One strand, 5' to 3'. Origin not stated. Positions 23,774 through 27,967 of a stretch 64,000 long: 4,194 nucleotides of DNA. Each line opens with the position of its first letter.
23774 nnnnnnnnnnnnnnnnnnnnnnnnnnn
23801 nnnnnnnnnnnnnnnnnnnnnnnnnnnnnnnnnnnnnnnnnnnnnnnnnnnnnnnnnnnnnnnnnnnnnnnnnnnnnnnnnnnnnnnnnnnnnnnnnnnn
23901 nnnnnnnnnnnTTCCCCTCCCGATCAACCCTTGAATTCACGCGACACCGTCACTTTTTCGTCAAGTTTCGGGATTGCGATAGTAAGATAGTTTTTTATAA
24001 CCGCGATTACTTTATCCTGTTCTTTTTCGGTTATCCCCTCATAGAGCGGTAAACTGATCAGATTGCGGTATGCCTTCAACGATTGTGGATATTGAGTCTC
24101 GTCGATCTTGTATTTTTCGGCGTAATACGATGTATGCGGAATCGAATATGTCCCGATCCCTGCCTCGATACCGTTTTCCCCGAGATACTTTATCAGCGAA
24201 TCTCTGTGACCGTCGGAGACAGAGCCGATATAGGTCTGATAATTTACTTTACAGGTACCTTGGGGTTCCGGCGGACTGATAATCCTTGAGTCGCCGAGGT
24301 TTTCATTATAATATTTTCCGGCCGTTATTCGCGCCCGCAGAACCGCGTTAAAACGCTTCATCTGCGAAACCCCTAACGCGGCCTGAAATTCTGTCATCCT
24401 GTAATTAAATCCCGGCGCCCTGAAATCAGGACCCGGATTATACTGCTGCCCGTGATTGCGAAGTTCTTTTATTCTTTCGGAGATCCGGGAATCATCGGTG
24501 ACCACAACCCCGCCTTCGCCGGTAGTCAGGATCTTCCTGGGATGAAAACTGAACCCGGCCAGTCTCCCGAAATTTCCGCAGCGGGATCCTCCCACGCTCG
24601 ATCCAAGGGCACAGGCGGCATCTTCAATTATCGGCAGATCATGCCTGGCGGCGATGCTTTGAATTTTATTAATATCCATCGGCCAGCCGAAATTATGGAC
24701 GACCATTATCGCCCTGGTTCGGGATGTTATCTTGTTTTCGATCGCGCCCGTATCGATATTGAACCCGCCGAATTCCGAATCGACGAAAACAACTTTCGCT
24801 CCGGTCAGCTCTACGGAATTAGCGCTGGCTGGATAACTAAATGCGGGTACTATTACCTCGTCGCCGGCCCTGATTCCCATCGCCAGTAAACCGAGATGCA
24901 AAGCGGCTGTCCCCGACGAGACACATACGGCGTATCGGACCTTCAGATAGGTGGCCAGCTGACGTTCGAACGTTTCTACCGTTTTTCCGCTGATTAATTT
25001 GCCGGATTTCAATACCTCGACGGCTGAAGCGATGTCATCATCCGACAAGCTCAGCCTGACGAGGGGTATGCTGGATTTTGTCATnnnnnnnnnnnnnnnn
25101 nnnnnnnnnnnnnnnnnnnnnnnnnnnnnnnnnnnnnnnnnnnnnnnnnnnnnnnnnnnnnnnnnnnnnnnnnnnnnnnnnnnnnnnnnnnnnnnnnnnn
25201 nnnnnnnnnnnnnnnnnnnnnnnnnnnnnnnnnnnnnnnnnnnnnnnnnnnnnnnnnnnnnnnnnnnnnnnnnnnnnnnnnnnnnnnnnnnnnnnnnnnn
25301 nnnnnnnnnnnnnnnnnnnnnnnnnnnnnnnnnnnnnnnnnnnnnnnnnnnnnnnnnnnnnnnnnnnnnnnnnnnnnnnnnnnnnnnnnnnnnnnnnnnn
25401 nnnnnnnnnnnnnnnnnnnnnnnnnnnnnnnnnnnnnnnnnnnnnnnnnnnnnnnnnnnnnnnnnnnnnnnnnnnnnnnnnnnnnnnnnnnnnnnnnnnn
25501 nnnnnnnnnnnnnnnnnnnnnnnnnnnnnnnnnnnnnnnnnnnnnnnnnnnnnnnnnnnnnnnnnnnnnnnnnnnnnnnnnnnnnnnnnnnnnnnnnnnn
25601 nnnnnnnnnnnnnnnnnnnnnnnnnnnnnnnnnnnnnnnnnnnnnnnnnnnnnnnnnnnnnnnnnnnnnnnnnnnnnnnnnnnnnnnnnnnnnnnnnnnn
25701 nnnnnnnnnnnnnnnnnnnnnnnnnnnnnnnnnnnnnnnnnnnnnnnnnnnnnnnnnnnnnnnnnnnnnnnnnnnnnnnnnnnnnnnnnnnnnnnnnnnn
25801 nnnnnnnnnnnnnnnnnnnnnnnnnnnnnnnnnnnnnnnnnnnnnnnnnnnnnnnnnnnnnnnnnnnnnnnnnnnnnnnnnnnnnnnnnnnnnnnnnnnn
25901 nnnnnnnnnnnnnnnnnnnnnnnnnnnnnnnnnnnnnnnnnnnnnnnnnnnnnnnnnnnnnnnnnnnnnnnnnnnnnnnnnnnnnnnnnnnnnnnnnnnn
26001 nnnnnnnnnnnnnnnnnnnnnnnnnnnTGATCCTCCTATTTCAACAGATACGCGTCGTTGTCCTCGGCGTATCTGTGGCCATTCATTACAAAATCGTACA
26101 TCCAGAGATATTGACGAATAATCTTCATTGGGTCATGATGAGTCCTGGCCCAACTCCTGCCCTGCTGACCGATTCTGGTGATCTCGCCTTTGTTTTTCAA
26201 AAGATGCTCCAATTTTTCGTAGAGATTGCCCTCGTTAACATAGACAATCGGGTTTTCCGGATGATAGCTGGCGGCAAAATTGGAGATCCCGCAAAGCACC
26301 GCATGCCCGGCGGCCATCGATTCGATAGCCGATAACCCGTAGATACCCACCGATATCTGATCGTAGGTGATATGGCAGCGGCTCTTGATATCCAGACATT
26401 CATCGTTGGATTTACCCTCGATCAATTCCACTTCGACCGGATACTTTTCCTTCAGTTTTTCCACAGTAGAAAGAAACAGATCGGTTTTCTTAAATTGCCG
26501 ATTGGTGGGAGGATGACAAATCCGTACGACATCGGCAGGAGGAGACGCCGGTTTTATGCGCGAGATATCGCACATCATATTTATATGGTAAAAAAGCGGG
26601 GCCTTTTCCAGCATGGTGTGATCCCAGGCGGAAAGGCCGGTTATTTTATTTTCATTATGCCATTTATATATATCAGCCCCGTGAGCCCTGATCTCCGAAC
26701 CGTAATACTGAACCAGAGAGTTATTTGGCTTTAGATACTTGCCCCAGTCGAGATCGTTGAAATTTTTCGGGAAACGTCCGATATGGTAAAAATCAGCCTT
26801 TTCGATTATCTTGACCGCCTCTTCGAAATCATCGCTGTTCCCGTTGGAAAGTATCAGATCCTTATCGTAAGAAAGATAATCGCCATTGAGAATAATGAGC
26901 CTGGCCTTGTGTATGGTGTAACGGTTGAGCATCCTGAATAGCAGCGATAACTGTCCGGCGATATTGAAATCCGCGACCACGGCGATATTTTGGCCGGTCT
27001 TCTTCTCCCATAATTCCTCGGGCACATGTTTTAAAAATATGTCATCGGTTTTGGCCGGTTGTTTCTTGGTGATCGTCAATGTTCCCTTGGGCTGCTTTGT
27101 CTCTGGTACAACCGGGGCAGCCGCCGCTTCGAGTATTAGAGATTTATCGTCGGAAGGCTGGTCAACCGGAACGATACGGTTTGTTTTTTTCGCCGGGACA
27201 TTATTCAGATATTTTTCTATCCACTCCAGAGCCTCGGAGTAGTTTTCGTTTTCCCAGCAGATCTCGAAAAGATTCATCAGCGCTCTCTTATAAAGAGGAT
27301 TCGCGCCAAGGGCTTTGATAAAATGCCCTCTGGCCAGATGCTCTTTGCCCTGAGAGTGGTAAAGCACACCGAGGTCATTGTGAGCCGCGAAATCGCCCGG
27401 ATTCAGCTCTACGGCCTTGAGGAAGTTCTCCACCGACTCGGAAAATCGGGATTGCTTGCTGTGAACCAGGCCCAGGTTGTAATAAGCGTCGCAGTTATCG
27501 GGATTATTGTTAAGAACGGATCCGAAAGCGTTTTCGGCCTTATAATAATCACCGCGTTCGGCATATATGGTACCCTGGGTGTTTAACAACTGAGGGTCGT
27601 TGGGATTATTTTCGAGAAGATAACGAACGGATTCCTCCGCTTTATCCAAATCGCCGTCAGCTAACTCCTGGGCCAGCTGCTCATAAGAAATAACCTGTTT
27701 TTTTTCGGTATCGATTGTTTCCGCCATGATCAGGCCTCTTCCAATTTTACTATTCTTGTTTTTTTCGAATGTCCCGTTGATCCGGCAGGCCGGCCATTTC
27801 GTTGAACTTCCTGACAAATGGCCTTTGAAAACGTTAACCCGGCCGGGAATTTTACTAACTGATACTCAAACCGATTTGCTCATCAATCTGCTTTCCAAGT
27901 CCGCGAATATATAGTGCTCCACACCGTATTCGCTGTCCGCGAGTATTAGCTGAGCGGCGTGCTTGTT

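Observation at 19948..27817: ~8 kb putative flagellin glycosylation island inserted between fliC and fliW-flgL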

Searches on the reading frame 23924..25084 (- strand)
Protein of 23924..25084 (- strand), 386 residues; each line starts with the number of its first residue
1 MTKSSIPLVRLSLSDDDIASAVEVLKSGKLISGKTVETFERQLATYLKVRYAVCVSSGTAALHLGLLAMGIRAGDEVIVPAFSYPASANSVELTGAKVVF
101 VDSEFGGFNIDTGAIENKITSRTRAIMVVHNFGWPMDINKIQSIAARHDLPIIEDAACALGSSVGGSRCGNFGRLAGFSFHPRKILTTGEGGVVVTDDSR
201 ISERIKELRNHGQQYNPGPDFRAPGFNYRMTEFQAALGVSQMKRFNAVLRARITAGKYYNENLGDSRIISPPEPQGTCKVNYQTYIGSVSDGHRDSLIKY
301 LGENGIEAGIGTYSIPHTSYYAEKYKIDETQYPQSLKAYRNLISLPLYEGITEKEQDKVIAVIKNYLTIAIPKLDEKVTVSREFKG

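Call 3: search_protein_families(library=pfam, proteins=[window:23924-25084:-], max_evalue=0.01)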
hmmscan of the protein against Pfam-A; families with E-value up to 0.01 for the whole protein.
window:23924-25084:- (386 aa): 4 families
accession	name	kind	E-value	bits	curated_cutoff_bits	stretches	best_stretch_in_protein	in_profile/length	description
PF01041.23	DegT_DnrJ_EryC1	-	3e-105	352.8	19.8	1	15-363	5-359/360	DegT/DnrJ/EryC1/StrS aminotransferase family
PF00155.27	Aminotran_1_2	-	1.5e-11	44.5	19.7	1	36-131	44-153/361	Aminotransferase class I and II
PF01053.26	Cys_Met_Meta_PP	-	1.2e-06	27.9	27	1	35-157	53-175/381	Cys/Met metabolism PLP-dependent enzyme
PF01212.27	Beta_elim_lyase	-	0.00015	21.6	27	1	34-213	32-228/288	Beta-eliminating lyase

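Call 5: search_protein_families(library=ncbifam, proteins=[window:23924-25084:-], max_evalue=0.001)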
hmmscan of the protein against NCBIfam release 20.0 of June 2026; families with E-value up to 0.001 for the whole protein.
window:23924-25084:- (386 aa): 40 families (the best 25 are shown)
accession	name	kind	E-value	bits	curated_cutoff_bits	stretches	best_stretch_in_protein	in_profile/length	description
TIGR03588.1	PseC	equivalog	1.2e-86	291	423.5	1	6-366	2-379/380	UDP-4-amino-4,6-dideoxy-N-acetyl-beta-L-altrosamine transaminase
TIGR04181.1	NHT_00031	hypoth_equivalog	7.9e-69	232.2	420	1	7-346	2-357/359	LegC family aminotransferase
NF008658.2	PRK11658.1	equivalog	8.9e-68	228.6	631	1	5-366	4-376/379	UDP-4-amino-4-deoxy-L-arabinose aminotransferase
NF008687.0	PRK11706.1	equivalog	2.1e-61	207.7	375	1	10-367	6-374/375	dTDP-4-amino-4,6-dideoxygalactose transaminase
NF011936.0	PRK15407.1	equivalog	8.9e-53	179.5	423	2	6-214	37-253/440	lipopolysaccharide biosynthesis protein RfbH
TIGR02379.1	ECA_wecE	subfamily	3.1e-52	177.6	434.85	1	23-367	19-375/376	dTDP-4-amino-4,6-dideoxy-D-glucose transaminase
TIGR04427.1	PLP_DesI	equivalog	5.4e-48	164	650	1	32-364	50-380/390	dTDP-4-dehydro-6-deoxyglucose aminotransferase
NF004770.0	PRK06108.1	subfamily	3e-11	42.8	422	1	45-155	92-209/396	pyridoxal phosphate-dependent aminotransferase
NF006569.0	PRK09082.1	subfamily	3.9e-10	39.4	420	1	46-131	87-174/386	methionine aminotransferase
NF041364.1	GntC_guanitoxin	equivalog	1.2e-08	34.3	415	1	53-155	63-173/356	guanitoxin biosynthesis PLP-dependent (S)-gamma-hydroxy-L-arginine cyclodehydratase GntC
NF005817.0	PRK07683.1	equivalog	1.3e-08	34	575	1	71-130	110-169/387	aminotransferase A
NF006230.0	PRK08363.1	equivalog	3e-08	32.9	534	1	60-155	104-205/398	alanine aminotransferase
TIGR01326.1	OAH_OAS_sulfhy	subfamily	8.2e-08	31.4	495.1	1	33-159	56-182/418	O-acetylhomoserine aminocarboxypropyltransferase/cysteine synthase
NF006096.0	PRK08248.1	equivalog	1.3e-07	30.6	726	1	33-158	63-188/431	homocysteine synthase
NF004975.0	PRK06348.1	equivalog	2.9e-07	29.8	549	1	38-155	78-201/384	pyridoxal phosphate-dependent aminotransferase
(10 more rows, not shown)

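Call 22: search_solved_structures(query=window:23924-25084:-, max_evalue=1e-40)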
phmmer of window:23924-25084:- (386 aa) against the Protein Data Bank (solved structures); distinct sequences matched with E-value up to 1e-40: 24.
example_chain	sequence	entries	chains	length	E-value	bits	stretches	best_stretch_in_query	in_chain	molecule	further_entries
9bgp_A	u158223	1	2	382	6.6e-69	235.9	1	16-365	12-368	aminotransferase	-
9bgr_A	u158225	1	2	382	4.5e-68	233.2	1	16-365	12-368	aminotransferase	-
8vr5_A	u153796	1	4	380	1.9e-67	231.1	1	14-365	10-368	DegT/DnrJ/EryC1/StrS aminotransferase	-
8vr3_A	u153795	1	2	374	2e-67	231.1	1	14-364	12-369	DegT/DnrJ/EryC1/StrS aminotransferase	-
3bn1_A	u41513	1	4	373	1.2e-61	212.1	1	33-365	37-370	Perosamine synthetase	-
3dr7_A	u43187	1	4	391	1.4e-61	211.8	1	33-365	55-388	Putative perosamine synthetase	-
3dr4_A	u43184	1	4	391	9.6e-61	209.1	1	33-365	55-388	Putative perosamine synthetase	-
7b0d_A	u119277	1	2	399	1.1e-53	185.9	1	17-367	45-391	Glutamine--scyllo-inositol transaminase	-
3frk_A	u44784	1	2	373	1.2e-53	185.7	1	23-363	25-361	QdtB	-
8sng_A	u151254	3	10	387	4.2e-50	174.1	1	6-363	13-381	UDP-4-amino-4-deoxy-L-arabinose--oxoglutarate aminotransferase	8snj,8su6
7b0m_AAA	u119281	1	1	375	6.9e-50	173.4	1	33-264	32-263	Sugar aminotransferase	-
1mdo_A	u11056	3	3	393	6.5e-48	166.9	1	5-363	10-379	ArnB aminotransferase | UDP-4-amino-4-deoxy-L-arabinose--oxoglutarate aminotransferase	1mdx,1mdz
7n63_A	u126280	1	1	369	2e-47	165.2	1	17-365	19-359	Putative aminotransferase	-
4oca_A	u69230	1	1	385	4.2e-47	164.2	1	5-363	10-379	UDP-4-amino-4-deoxy-L-arabinose--oxoglutarate aminotransferase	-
5u1z_A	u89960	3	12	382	1.4e-45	159.2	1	18-364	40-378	Putative aminotransferase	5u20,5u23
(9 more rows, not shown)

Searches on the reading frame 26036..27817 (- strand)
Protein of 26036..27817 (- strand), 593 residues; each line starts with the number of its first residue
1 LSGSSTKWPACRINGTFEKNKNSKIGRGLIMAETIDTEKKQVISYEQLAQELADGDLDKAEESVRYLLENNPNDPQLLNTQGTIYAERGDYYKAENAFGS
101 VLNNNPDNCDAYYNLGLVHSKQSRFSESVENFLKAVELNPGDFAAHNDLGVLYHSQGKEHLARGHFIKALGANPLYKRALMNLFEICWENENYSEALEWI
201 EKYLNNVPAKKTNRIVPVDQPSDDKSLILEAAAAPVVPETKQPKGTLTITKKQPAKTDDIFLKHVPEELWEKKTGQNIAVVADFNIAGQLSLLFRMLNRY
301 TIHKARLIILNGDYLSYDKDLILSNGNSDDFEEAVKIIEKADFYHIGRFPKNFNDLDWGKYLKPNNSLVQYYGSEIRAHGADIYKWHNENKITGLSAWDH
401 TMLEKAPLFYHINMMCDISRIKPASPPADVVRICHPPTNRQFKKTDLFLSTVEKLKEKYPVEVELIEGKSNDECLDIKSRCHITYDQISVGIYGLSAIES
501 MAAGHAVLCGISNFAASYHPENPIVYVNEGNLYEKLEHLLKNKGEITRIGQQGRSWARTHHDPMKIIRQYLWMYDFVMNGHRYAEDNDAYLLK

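Call 3: search_protein_families(library=pfam, proteins=[window:26036-27817:-], max_evalue=0.01)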
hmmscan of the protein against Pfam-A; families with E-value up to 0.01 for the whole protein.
window:26036-27817:- (593 aa): 18 families
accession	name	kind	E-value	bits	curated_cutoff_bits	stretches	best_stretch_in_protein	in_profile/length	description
PF13431.12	TPR_17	-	6e-19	67.1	24.4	3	132-162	2-32/34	Tetratricopeptide repeat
PF13432.12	TPR_16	-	8.1e-18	65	32.7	4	113-159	1-47/65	Tetratricopeptide repeat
PF07719.23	TPR_2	-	9.4e-18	63.2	27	2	110-142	2-34/34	Tetratricopeptide repeat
PF00515.34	TPR_1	-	3.9e-17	61.7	27.8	1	110-141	2-33/34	Tetratricopeptide repeat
PF13414.12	TPR_11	-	2.2e-15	56.5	26.8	2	82-122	1-41/42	TPR repeat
PF13181.12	TPR_8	-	1.1e-14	53.7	25.7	1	110-141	2-33/34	Tetratricopeptide repeat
PF14559.12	TPR_19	-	1.1e-12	48.5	25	1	52-115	2-64/68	Tetratricopeptide repeat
PF13424.12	TPR_12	-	8.2e-11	42.4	30.1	2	110-170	4-72/77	Tetratricopeptide repeat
PF23914.1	TPR_CcmH_CycH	-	7.3e-09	36.1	42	2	102-212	43-156/158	Cytochrome c-type biogenesis protein H TPR domain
PF13428.12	TPR_14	-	8.4e-09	35.7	23.5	0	111-150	3-42/44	Tetratricopeptide repeat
PF13371.12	TPR_9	-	6.3e-06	26.6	35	1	55-111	9-65/73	Tetratricopeptide repeat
PF13374.12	TPR_10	-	2.7e-05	24.5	27.5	0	110-138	3-31/42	Tetratricopeptide repeat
PF13176.12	TPR_7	-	6.8e-05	23.1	27.9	0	111-141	1-33/36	Tetratricopeptide repeat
PF14561.12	TPR_20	-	0.00042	21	25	0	128-185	7-69/90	Tetratricopeptide repeat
PF13174.12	TPR_6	-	0.0006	20.7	26.3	0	81-107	6-32/33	Tetratricopeptide repeat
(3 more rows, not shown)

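Call 5: search_protein_families(library=ncbifam, proteins=[window:26036-27817:-], max_evalue=0.001)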
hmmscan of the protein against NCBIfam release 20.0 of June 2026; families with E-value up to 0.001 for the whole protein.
window:26036-27817:- (593 aa): 19 families
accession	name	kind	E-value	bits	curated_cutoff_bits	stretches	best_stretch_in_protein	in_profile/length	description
TIGR02917.1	PEP_TPR_lipo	equivalog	7.3e-20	70.5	312.2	1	50-211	440-601/899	XrtA/PEP-CTERM system TPR-repeat protein PrsT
NF040959.1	MamA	equivalog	1.4e-18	67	200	1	54-170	84-200/204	magnetosome protein MamA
TIGR02521.1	type_IV_pilW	equivalog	1.3e-16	60.9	154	1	43-211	32-203/234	type IV pilus biogenesis/stability protein PilW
NF033762.1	social_mot_Tgl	equivalog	4.3e-13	49.2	225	1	112-207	34-130/252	social motility TPR repeat lipoprotein Tgl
NF002725.1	PRK02603.1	equivalog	1.8e-10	41.1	143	1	89-200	49-161/173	photosystem I assembly protein Ycf3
TIGR00990.1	3a0801s09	subfamily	7e-09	34.9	757.25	1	52-198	342-488/615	mitochondrial import receptor subunit TOM70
NF047371.1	FlcA_CTERM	equivalog_domain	2.3e-08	33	300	1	61-171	424-535/646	periplasmic flagellar collar protein FlcA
NF008391.2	PRK11189.1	equivalog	3.7e-08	33.2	250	1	74-141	64-131/297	lipoprotein NlpI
TIGR00540.1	TPR_hemY_coli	hypoth_equivalog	4.1e-08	32.4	142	1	50-130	301-380/385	heme biosynthesis-associated TPR protein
TIGR03939.1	PGA_TPR_OMP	equivalog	1.2e-07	30.3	366.65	1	48-127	402-481/800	poly-beta-1,6 N-acetyl-D-glucosamine export porin PgaA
NF033920.0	C39_PA2778_fam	equivalog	1.9e-07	30.8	150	1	43-140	157-255/255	PA2778 family cysteine peptidase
NF033758.1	gliding_GltE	equivalog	1.9e-07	30.4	225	1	54-205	133-284/411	adventurous gliding motility TPR repeat lipoprotein GltE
TIGR02795.1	tol_pal_ybgF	equivalog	3.1e-06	27.8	90.1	0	81-142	8-72/119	tol-pal system protein YbgF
NF047507.1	TPR_BatC_Lepto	exception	1.5e-05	24.6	175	0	43-125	60-146/214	TPR repeat-containing protein BatC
NF008756.0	PRK11788.1-4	equivalog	0.00011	21.4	474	1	21-214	87-282/389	lipopolysaccharide assembly protein LapB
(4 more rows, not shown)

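Call 8: search_solved_structures(query=window:26036-27817:-, max_evalue=1)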
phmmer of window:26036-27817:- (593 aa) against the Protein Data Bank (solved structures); distinct sequences matched with E-value up to 1: 182 (the best 60 are shown).
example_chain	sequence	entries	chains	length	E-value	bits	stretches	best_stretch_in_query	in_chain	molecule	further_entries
9qhb_A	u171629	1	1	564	2.4e-73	250.9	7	55-204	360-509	Engineered tetratricopeptide repeat protein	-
8bu0_A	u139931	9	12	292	1.2e-43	152.9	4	55-206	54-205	Consensus tetratricopeptide repeat protein | Crystal structure of an 8-repeat consensus TPR superhelix with Zinc. | Monomer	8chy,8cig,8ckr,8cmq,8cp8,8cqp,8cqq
9qhc_A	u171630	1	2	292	4.6e-34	121.2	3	82-204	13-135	Engineered tetratricopeptide repeat protein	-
7ntf_A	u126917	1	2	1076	6.7e-31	110.8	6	57-195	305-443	Isoform 1 of UDP-N-acetylglucosamine--peptide N-acetylglucosaminyltransferase 110 kDa subu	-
7yeh_B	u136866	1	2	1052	4.5e-29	104.7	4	58-197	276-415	UDP-N-acetylglucosamine--peptide N-acetylglucosaminyltransferase 110 kDa subunit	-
7yea_A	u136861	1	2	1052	6.6e-29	104.2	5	58-195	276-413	UDP-N-acetylglucosamine--peptide N-acetylglucosaminyltransferase 110 kDa subunit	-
1w3b_A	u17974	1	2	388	3e-28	102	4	58-184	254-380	UDP-N-ACETYLGLUCOSAMINE--PEPTIDE N-ACETYLGLUCOSAMINYLTRANSFERASE 110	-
6eou_A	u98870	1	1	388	1.1e-27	100.1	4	58-184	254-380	UDP-N-acetylglucosamine--peptide N-acetylglucosaminyltransferase 110 kDa subunit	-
7obi_A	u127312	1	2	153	3.2e-25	92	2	55-157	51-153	CTPR-rv4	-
8ch0_A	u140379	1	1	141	3.8e-19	72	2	109-204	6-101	Consensus tetratricopeptide repeat protein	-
9gzg_A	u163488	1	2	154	7.8e-19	70.9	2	55-156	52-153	Engineered CTPR protein with glutamic acids for conductivity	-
2fo7_A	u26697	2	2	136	1.4e-18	70.1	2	111-203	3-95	SYNTHETIC CONSENSUS TPR PROTEIN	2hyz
7y4i_A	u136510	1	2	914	8.1e-18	67.6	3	88-183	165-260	Probable UDP-N-acetylglucosamine--peptide N-acetylglucosaminyltransferase SPINDLY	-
8dtf_A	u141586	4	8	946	8.5e-18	67.5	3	88-182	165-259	Probable UDP-N-acetylglucosamine--peptide N-acetylglucosaminyltransferase SPINDLY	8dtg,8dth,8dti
1na0_A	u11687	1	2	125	6.4e-16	61.3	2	82-157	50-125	designed protein CTPR3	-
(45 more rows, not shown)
